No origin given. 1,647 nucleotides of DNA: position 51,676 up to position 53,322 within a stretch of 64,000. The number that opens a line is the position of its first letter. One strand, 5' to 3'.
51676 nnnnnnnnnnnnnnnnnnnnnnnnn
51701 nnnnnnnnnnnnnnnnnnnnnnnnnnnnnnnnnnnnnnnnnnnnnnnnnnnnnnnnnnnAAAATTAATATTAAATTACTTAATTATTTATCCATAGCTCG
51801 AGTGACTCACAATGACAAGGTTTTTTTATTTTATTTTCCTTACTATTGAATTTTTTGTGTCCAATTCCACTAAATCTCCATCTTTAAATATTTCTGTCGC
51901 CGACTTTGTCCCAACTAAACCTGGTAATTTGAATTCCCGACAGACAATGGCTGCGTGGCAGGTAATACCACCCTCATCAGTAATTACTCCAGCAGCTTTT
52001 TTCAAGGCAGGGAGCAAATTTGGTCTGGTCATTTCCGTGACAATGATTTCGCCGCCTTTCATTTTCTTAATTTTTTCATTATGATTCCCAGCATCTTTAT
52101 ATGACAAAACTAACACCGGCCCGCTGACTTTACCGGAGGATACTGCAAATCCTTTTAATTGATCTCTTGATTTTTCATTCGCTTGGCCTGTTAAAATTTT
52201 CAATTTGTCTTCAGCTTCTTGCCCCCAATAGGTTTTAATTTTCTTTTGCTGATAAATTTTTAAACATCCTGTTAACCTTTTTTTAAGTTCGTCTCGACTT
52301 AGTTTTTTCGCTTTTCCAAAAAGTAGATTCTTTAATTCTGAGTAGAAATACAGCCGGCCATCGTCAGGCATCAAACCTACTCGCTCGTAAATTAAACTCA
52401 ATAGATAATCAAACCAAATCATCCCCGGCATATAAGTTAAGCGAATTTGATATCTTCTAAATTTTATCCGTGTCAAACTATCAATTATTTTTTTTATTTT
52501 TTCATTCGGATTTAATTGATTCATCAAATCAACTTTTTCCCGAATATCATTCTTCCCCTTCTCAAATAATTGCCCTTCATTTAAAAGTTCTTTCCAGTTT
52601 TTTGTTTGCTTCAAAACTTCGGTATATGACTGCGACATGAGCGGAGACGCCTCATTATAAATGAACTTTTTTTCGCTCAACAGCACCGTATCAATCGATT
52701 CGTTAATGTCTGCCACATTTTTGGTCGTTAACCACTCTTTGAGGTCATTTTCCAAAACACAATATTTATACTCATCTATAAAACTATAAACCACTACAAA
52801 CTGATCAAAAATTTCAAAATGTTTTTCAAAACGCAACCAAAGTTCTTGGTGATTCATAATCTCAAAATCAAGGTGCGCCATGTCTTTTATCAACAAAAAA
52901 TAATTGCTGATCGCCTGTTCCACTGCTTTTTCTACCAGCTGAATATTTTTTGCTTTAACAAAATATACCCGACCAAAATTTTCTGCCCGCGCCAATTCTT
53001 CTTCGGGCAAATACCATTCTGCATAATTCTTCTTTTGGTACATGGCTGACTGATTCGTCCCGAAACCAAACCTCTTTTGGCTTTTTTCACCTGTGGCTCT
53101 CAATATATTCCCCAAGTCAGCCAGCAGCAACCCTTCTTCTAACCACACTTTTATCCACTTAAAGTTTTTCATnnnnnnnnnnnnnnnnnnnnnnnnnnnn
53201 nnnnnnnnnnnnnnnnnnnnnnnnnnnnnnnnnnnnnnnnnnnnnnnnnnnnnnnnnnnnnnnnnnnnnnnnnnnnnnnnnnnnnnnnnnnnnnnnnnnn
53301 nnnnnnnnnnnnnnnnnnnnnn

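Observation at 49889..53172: Three-gene operon encoding a split PEP-synthase / rifampin-phosphotransferase-like dikinase with an embedded histidine-phosphatase-like gene.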

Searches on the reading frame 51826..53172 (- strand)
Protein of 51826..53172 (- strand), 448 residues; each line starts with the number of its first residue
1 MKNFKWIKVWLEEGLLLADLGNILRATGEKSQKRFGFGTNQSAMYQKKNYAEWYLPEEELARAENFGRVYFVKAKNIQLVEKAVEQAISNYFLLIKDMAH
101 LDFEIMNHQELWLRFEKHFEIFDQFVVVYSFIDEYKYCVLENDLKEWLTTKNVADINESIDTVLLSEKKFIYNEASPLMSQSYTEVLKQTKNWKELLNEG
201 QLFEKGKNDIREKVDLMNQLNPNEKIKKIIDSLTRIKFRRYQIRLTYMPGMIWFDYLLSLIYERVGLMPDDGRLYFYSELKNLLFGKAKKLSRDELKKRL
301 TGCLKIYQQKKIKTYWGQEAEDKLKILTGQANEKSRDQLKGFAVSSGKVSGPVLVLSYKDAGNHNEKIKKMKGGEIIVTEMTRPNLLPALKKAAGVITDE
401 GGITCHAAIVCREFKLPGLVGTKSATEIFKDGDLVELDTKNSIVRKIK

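Call 3: search_protein_families(library=pfam, proteins=[window:51826-53172:-], max_evalue=1)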
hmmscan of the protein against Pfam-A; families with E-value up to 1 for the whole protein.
window:51826-53172:- (448 aa): 1 family
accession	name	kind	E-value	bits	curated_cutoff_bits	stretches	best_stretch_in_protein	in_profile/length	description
PF00391.29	PEP-utilizers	-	1.4e-21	76.3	23.1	1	372-440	2-70/72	PEP-utilising enzyme, mobile domain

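Call 4: search_protein_families(library=ncbifam, proteins=[window:51826-53172:-], max_evalue=1)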
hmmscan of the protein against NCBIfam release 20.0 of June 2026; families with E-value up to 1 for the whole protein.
window:51826-53172:- (448 aa): 27 families (the best 25 are shown)
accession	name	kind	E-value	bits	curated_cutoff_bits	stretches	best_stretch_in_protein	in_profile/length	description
NF005057.0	PRK06464.1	equivalog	8.8e-30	103.4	598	1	309-444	331-460/798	phosphoenolpyruvate synthase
TIGR01418.1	PEP_synth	equivalog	4.1e-28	98.2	739.75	1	309-441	325-450/784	pyruvate, water dikinase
NF006153.0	PRK08296.1-5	subfamily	1.3e-25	89.9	578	1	317-447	481-606/608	hypothetical protein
NF006152.0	PRK08296.1-4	equivalog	8.2e-19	67.4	723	1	333-445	500-606/609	hypothetical protein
NF006151.0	PRK08296.1-3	equivalog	2.2e-18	66.1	693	1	315-445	481-601/604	hypothetical protein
NF052631.1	prodigiosin_PigC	equivalog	9.2e-18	63.5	1300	1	330-445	770-880/883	prodigiosin ligase PigC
NF004882.0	PRK06241.2-3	equivalog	1.2e-17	63.3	850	1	330-448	709-820/827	phosphoenolpyruvate synthase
NF052632.1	undecylprod_RedH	equivalog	1.6e-17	62.7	1350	1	225-445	657-876/880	undecylprodigiosin ligase RedH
NF006150.0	PRK08296.1-2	subfamily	2.1e-17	62.6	650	1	314-444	479-602/633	hypothetical protein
NF004978.0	PRK06354.1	subfamily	2.5e-16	59.3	462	1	340-445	484-583/590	pyruvate kinase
NF004877.0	PRK06241.1-2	subfamily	1.1e-15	57.1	866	1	326-444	752-865/869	phosphoenolpyruvate synthase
NF004878.0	PRK06241.1-3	subfamily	1.3e-14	53.3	945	1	330-445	779-887/891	phosphoenolpyruvate synthase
NF004880.0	PRK06241.2-1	equivalog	1.7e-14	52.7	972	1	336-440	733-830/837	phosphoenolpyruvate synthase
NF041857.1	RIF_Ptrans_rph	equivalog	2.5e-14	52.6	999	1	336-440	760-857/864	rifamycin-inactivating phosphotransferase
NF004520.0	PRK05865.1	equivalog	2.3e-13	48.9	1509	1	334-442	731-832/854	sugar epimerase family protein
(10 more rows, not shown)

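Call 5: search_solved_structures(query=window:51826-53172:-, max_evalue=1, show_alignments=2)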
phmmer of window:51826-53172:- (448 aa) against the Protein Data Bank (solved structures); distinct sequences matched with E-value up to 1: 28.
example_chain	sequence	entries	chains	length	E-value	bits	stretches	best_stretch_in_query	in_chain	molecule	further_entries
8a8e_A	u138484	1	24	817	2.6e-19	72.4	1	332-445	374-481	Phosphoenolpyruvate synthase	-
9dae_A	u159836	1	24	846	3.4e-18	68.7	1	336-444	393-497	Phosphoenolpyruvate synthase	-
2ols_A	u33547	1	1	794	1.6e-14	56.6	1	359-436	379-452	Phosphoenolpyruvate synthase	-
2e28_A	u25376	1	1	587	1.2e-13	53.8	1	365-438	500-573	Pyruvate kinase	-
5hv2_A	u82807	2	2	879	1.2e-13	53.7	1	326-438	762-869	Phosphoenolpyruvate synthase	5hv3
5fbs_A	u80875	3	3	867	1.3e-13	53.6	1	326-438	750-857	Phosphoenolpyruvate synthase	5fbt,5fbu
5hv1_A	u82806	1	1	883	1.4e-13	53.5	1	326-438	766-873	Phosphoenolpyruvate synthase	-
3eza_A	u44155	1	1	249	1.9e-07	33.3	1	389-443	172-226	PHOSPHOTRANSFERASE SYSTEM, ENZYME I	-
1zym_A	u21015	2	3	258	2e-07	33.2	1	389-443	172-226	ENZYME I | Phosphoenolpyruvate-protein phosphotransferase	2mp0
1eza_A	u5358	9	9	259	2e-07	33.2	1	389-443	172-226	ENZYME I | PHOSPHOTRANSFERASE SYSTEM, ENZYME I | PROTEIN (PHOSPHOTRANSFER SYSTEM, ENZYME I)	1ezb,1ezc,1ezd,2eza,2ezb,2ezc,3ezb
2kx9_A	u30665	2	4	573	7.9e-07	31.2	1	389-443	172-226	Phosphoenolpyruvate-protein phosphotransferase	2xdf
2hwg_A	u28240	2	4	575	8e-07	31.2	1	389-443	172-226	Phosphoenolpyruvate-protein phosphotransferase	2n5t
2l5h_A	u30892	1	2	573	1e-05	27.6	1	389-443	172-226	Phosphoenolpyruvate-protein phosphotransferase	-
3t05_A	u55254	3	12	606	3.7e-05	25.7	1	370-440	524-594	Pyruvate kinase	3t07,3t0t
2hro_A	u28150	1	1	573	4.3e-05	25.5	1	393-439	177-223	Phosphoenolpyruvate-protein phosphotransferase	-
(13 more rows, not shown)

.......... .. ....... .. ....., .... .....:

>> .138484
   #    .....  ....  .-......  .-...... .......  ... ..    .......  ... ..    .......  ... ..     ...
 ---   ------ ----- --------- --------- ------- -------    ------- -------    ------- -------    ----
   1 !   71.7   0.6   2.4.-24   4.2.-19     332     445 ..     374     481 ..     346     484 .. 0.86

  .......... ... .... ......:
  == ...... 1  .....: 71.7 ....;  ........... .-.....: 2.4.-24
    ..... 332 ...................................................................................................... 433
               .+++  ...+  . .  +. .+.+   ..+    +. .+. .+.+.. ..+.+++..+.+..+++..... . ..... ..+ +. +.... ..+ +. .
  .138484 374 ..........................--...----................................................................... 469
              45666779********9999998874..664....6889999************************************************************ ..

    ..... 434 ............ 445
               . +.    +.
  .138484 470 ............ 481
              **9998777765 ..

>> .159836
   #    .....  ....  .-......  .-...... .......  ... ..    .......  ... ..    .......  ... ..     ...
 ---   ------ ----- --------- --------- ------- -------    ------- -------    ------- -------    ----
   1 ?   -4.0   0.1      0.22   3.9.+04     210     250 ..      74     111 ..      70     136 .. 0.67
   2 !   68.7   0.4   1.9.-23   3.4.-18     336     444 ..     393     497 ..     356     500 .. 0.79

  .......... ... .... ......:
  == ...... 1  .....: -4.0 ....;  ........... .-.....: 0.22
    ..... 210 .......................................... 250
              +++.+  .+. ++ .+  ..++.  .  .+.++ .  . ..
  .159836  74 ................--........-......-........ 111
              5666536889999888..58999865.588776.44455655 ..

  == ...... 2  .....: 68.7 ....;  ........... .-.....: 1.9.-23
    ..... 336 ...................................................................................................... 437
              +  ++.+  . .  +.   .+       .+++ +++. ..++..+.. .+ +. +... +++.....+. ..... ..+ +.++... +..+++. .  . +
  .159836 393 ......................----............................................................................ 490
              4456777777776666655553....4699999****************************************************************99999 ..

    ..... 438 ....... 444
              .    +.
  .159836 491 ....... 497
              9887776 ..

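Call 9: find_homologous_proteins(query=window:51826-53172:-, max_evalue=0.001)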
Query window:51826-53172:- (448 aa): 1135 proteins with E <= 0.001 among 8000 candidates; the best 120 are listed.
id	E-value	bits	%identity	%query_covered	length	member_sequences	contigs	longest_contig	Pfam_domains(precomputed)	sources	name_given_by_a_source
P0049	7.1e-297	1002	100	100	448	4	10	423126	PF00391.30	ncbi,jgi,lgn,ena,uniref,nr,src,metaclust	ncbi:hypothetical protein A2533_04215 [Candidatus Falkowbacteria bacterium RIFOXYD2_FULL_35_9]|unire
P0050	6.8e-93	330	43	89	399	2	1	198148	PF00391.30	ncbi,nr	ncbi:TPA: hypothetical protein DF272_04405 [Candidatus Falkowbacteria bacterium]|nr:hypothetical pro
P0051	6.6e-75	270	38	98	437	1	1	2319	PF00391.30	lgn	-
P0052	1.3e-70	256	34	99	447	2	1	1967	PF00391.30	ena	-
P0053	1.2e-68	250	35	99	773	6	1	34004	PF00391.30,PF01326.25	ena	-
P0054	1.3e-66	243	34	98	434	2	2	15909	PF00391.30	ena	-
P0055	2.4e-66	242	34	99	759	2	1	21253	PF00391.30,PF01326.25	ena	-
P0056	3.4e-65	238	34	99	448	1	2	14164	PF00391.30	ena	-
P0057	4.8e-65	238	34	100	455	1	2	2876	PF00391.30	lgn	-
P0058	2.1e-64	236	34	98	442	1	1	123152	PF00391.30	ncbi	ncbi:MAG: PEP-utilizing enzyme [archaeon]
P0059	2.3e-61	226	33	98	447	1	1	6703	PF00391.30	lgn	-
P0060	2.3e-61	226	33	98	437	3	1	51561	PF00391.30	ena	-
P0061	4.0e-56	209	32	100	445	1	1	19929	PF00391.30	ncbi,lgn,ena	-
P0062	1.4e-55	207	32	99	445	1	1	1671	PF00391.30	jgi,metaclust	metaclust:\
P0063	1.7e-55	206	31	99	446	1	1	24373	PF00391.30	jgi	jgi:pyruvate,water dikinase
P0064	5.2e-54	202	38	42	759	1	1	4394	PF00391.30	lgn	-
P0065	1.0e-53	201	35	79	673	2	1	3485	PF00391.30,PF01326.25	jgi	jgi:phosphoenolpyruvate synthase/pyruvate phosphate dikinase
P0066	3.0e-53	199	30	98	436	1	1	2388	PF00391.30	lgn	-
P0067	1.4e-52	197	30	100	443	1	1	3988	PF00391.30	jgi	-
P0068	4.4e-52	195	31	98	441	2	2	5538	PF00391.30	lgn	-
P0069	6.2e-52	195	38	42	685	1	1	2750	PF00391.30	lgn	-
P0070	1.1e-49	187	45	30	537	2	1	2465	PF00391.30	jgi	-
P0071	3.7e-49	186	30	98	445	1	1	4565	PF00391.30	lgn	-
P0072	6.9e-49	185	29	100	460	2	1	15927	PF00391.30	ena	-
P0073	7.2e-49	185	40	35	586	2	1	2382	PF00391.30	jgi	-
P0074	2.6e-48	183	50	25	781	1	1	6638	PF00391.30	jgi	jgi:phosphohistidine swiveling domain-containing protein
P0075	5.6e-48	182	44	31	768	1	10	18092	PF00391.30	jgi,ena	-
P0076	1.6e-47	180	28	98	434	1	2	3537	PF00391.30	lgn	-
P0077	2.0e-46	177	28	99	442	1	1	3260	PF00391.30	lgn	-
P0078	1.6e-45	174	40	57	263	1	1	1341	PF00391.30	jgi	-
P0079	3.1e-45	173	38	38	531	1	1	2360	PF00391.30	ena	-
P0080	8.3e-43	165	36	69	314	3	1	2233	PF00391.30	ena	-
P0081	1.9e-42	164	48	25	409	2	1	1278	PF00391.30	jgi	jgi:phosphohistidine swiveling domain-containing protein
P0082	2.3e-41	160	35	50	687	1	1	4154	PF00391.30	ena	-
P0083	2.6e-41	160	54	19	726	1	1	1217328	PF00391.30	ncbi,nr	ncbi:MAG: hypothetical protein IPJ68_03265 [Candidatus Moraniibacteriota bacterium]|nr:MAG: hypothet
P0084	6.2e-40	155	56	16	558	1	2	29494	PF00391.30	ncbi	ncbi:MAG: PEP-utilizing enzyme, partial [Patescibacteria group bacterium]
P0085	4.3e-39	152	45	24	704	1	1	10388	PF00391.30,PF02350.26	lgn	-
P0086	1.9e-38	150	32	59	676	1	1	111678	PF00391.30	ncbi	ncbi:PEP-utilizing enzyme [Patescibacteria group bacterium]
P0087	2.3e-35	140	35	41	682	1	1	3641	PF00391.30,PF09339.17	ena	-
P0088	2.9e-35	140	36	43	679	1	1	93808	PF00391.30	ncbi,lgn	-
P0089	4.9e-35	139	35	53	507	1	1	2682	PF00391.30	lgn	-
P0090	1.5e-34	138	44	41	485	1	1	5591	PF00391.30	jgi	-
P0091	1.3e-33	134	33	58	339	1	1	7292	PF00391.30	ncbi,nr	ncbi:MAG: hypothetical protein HGA61_03605 [Candidatus Moranbacteria bacterium]|nr:hypothetical prot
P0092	2.4e-33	134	33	66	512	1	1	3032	PF00391.30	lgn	-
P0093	3.6e-33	133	37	44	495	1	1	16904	PF00391.30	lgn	-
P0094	3.7e-33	133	34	43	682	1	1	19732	PF00391.30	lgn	-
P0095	1.5e-32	131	37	57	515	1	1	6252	PF00391.30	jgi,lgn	jgi:phosphoenolpyruvate synthase/pyruvate phosphate dikinase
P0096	9.0e-32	128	41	49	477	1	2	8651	PF00391.30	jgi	jgi:phosphoenolpyruvate synthase/pyruvate phosphate dikinase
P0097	1.4e-31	128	39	44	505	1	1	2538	PF00391.30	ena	-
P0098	3.3e-31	126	43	44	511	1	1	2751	PF00391.30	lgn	-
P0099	4.9e-31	126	37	59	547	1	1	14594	PF00391.30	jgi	jgi:phosphohistidine swiveling domain-containing protein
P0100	1.7e-30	124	39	44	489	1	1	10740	PF00391.30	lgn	-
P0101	2.8e-30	123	35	55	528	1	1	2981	PF00391.30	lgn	-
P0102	4.3e-30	123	36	56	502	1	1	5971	PF00391.30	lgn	-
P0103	5.8e-30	122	36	57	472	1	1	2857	PF00391.30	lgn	-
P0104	5.8e-30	122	36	62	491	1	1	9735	PF00391.30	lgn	-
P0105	8.1e-30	122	38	43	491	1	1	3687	PF00391.30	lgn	-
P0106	1.7e-29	121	36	51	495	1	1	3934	PF00391.30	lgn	-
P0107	2.3e-29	120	39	42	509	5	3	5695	PF00391.30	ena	-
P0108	2.5e-29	120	34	52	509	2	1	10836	PF00391.30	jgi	-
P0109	3.4e-29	120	52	27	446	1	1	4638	PF00391.30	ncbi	-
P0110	4.1e-29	120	43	43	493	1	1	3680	PF00391.30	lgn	-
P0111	5.9e-29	119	42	43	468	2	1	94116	PF00391.30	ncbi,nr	ncbi:hypothetical protein KJA13_03925 [Patescibacteria group bacterium]|nr:hypothetical protein [Pat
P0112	6.2e-29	119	36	57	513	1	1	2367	PF00391.30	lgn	-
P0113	6.4e-29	119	41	44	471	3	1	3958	PF00391.30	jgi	-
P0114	6.4e-29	119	34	53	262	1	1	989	PF00391.30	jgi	-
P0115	7.8e-29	119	36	53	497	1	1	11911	PF00391.30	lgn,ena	-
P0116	8.3e-29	119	40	44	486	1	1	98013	PF00391.30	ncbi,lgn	-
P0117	1.2e-28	118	39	43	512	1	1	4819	PF00391.30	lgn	-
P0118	1.3e-28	118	38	43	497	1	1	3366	PF00391.30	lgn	-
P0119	1.4e-28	118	37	51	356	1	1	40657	PF00391.30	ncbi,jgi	-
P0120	1.8e-28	117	34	60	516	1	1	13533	PF00391.30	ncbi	-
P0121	1.9e-28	117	36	44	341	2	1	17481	PF00391.30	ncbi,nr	ncbi:hypothetical protein HZC09_01130 [Candidatus Micrarchaeota archaeon]|nr:hypothetical protein [C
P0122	1.9e-28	117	41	38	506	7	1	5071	PF00391.30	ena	-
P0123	2.0e-28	117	26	94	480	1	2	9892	PF00391.30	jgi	jgi:phosphohistidine swiveling domain-containing protein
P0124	2.3e-28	117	36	44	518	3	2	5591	PF00391.30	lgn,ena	-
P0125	2.6e-28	117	43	44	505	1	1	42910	PF00391.30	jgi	-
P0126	3.2e-28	117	34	53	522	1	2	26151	PF00391.30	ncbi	-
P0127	3.2e-28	117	39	43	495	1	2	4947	PF00391.30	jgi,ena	-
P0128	3.5e-28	117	39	41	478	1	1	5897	PF00391.30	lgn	-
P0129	4.3e-28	116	39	43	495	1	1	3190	PF00391.30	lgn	-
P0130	4.6e-28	116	42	40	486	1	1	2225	PF00391.30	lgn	-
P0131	5.1e-28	116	31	77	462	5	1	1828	PF00391.30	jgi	-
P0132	6.4e-28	116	39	46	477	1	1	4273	PF00391.30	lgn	-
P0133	6.6e-28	116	45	35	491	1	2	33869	PF00391.30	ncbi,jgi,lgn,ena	-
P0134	7.4e-28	115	36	53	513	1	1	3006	PF00391.30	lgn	-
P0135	8.0e-28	115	44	36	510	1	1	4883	PF00391.30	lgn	-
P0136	9.8e-28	115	33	56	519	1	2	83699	PF00391.30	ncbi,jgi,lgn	-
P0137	1.2e-27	115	36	48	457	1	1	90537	PF00391.30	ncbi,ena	-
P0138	1.2e-27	115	36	53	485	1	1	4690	PF00391.30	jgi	-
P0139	1.4e-27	115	37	47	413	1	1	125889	PF00391.30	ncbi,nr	ncbi:hypothetical protein KY332_00715 [Candidatus Woesearchaeota archaeon]|nr:hypothetical protein [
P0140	1.4e-27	115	31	52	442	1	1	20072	PF00391.30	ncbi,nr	ncbi:hypothetical protein GF351_04665 [Candidatus Woesearchaeota archaeon]|nr:hypothetical protein [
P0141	1.5e-27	114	32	63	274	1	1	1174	PF00391.30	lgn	-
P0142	1.6e-27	114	39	43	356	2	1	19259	PF00391.30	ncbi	-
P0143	1.9e-27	114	43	38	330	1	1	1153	PF00391.30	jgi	jgi:phosphohistidine swiveling domain-containing protein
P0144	2.1e-27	114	39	44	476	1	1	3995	PF00391.30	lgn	-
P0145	2.3e-27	114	34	60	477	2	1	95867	PF00391.30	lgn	-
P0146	2.5e-27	114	36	55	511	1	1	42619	PF00391.30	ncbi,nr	ncbi:MAG: PEP-utilizing enzyme [Patescibacteria group bacterium]|nr:PEP-utilizing enzyme [Patescibac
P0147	2.9e-27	114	41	43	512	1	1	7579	PF00391.30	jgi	jgi:phosphohistidine swiveling domain-containing protein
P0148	3.0e-27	113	37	46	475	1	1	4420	PF00391.30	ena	-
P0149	3.1e-27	113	43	40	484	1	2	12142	PF00391.30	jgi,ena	-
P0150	3.9e-27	113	36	59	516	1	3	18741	PF00391.30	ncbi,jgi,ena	-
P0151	4.2e-27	113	41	44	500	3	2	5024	PF00391.30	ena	-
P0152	4.6e-27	113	40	45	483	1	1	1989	PF00391.30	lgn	-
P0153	4.7e-27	113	33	49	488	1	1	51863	PF00391.30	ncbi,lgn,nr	ncbi:MAG: PEP-utilizing enzyme [bacterium]|nr:PEP-utilizing enzyme [bacterium]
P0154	4.7e-27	113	35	43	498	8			PF00391.30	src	-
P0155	5.0e-27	113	38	44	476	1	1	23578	PF00391.30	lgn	-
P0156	5.1e-27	113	35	54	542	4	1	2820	PF00391.30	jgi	-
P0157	5.4e-27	113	34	52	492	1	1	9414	PF00391.30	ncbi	-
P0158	5.9e-27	112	34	54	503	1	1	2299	PF00391.30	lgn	-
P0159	6.3e-27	112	33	59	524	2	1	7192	PF00391.30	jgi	jgi:phosphohistidine swiveling domain-containing protein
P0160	6.4e-27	112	42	44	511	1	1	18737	PF00391.30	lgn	-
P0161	6.7e-27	112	48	32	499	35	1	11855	PF00391.30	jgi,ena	-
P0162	7.0e-27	112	36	53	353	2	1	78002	PF00391.30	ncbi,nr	ncbi:hypothetical protein GYA54_00755 [Candidatus Kuenenbacteria bacterium]|nr:hypothetical protein 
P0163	7.2e-27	112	36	53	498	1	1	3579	PF00391.30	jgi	jgi:phosphohistidine swiveling domain-containing protein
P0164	9.3e-27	112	38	53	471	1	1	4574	PF00391.30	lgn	-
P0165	9.7e-27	112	39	49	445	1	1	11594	PF00391.30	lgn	-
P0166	1.2e-26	111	33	58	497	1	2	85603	PF00391.30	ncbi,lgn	-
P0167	1.3e-26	111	40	35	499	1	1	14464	PF00391.30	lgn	-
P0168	1.4e-26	111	43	34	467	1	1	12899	PF00391.30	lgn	-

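Call 26: find_encoding_contigs(protein=P0058, flank=6000, max_places=2)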
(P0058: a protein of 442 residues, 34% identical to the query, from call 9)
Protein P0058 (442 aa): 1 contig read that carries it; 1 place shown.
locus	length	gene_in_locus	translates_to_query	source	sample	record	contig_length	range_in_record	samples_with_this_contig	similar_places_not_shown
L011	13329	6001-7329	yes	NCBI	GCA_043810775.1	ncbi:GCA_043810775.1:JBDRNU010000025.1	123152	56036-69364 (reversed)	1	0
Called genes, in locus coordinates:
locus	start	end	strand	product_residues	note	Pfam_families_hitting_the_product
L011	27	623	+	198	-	PF00857:Isochorismatase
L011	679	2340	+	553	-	PF00376:MerR (weak), PF12728:HTH_17, PF13411:MerR_1 (weak), PF00391:PEP-utilizers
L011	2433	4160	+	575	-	PF00376:MerR (weak), PF12728:HTH_17, PF13411:MerR_1 (weak), PF00391:PEP-utilizers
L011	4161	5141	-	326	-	PF13404:HTH_AsnC-type, PF13412:HTH_24, PF22451:NirdL-like_HTH (faint), PF13404:HTH_AsnC-type, PF13412:HTH_24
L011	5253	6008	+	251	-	-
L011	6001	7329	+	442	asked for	PF00391:PEP-utilizers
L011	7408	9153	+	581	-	PF00376:MerR (weak), PF12728:HTH_17, PF13411:MerR_1 (weak), PF00391:PEP-utilizers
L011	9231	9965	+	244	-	-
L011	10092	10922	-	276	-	PF01207:Dus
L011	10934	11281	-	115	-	PF02452:PemK_toxin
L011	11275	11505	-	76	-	PF24434:DUF7557 (weak)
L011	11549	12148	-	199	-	PF00293:NUDIX (weak)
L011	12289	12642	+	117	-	-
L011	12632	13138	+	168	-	PF00293:NUDIX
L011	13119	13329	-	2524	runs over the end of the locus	-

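Call 27: find_encoding_contigs(protein=P0053, flank=6000, max_places=2)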
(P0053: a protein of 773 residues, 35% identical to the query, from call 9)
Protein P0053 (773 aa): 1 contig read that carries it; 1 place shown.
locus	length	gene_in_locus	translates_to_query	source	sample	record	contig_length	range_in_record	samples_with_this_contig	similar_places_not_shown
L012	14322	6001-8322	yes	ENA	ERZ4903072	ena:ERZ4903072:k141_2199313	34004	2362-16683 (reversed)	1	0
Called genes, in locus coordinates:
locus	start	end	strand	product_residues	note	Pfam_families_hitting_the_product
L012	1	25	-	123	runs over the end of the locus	-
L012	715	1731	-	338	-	PF13404:HTH_AsnC-type, PF13412:HTH_24 (weak), PF13404:HTH_AsnC-type, PF13412:HTH_24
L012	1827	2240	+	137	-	-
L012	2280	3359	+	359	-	PF05833:NFACT_N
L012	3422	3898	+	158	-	-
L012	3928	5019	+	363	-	PF19289:PmbA_TldD_3rd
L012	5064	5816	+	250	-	PF13482:RNase_H_2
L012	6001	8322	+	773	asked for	PF00391:PEP-utilizers, PF01326:PPDK_N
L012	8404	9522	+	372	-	PF00579:tRNA-synt_1b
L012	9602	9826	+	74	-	-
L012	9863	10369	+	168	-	-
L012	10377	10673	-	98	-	-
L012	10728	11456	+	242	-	PF00009:GTP_EFTU (weak), PF00350:Dynamin_N (faint), PF03193:RsgA_GTPase, PF01926:MMR_HSR1, PF02421:FeoB_N (weak)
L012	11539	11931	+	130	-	PF07681:DoxX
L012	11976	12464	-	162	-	-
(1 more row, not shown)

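Call 34: predict_structure(alignment_id=A2)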
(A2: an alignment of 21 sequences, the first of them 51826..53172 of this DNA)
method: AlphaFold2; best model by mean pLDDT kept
length: 448 residues; sequences in the alignment: 21
mean_pLDDT: 90.2   pTM: 0.86
mean pLDDT of the five models: 90.2, 90.0, 87.8, 87.7, 87.3
residues with pLDDT >= 90: 309; 70-90: 122; 50-70: 14; < 50: 3
segments of 3 or more residues with pLDDT < 50: none
pLDDT, mean of each block of 10 residues (from residue 1): 75 88 94 95 93 94 95 95 94 87 93 93 91 91 94 88 92 83 83 68 88 96 96 94 86 89 93 92 96 92 94 94 88 68 92 95 92 95 87 94 82 90 91 96 94
secondary structure, 60 per line:
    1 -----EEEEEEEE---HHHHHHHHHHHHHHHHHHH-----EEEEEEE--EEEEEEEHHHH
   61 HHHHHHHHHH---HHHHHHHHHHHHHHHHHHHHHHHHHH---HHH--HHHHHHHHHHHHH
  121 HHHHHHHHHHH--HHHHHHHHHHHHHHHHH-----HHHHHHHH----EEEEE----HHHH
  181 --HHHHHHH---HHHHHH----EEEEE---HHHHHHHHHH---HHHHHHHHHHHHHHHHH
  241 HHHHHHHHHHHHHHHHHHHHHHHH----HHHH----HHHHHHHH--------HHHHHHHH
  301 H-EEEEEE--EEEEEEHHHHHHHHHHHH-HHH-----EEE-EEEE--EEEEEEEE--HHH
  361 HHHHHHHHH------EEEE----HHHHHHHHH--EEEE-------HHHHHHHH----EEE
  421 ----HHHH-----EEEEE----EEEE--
elements in order: E6-13 H17-35 E41-47 E50-56 H57-70 H74-99 H108-131 H134-150 H156-163 E168-172 H177-180 H183-189 H193-198 E203-207 H211-220 H224-264 H269-272 H277-284 H293-301 E303-308 E311-316 H317-328 E338-340 E342-345 E348-355 H358-369 E376-379 H384-392 E395-398 H406-413 E418-420 H425-428 E434-438 E443-446
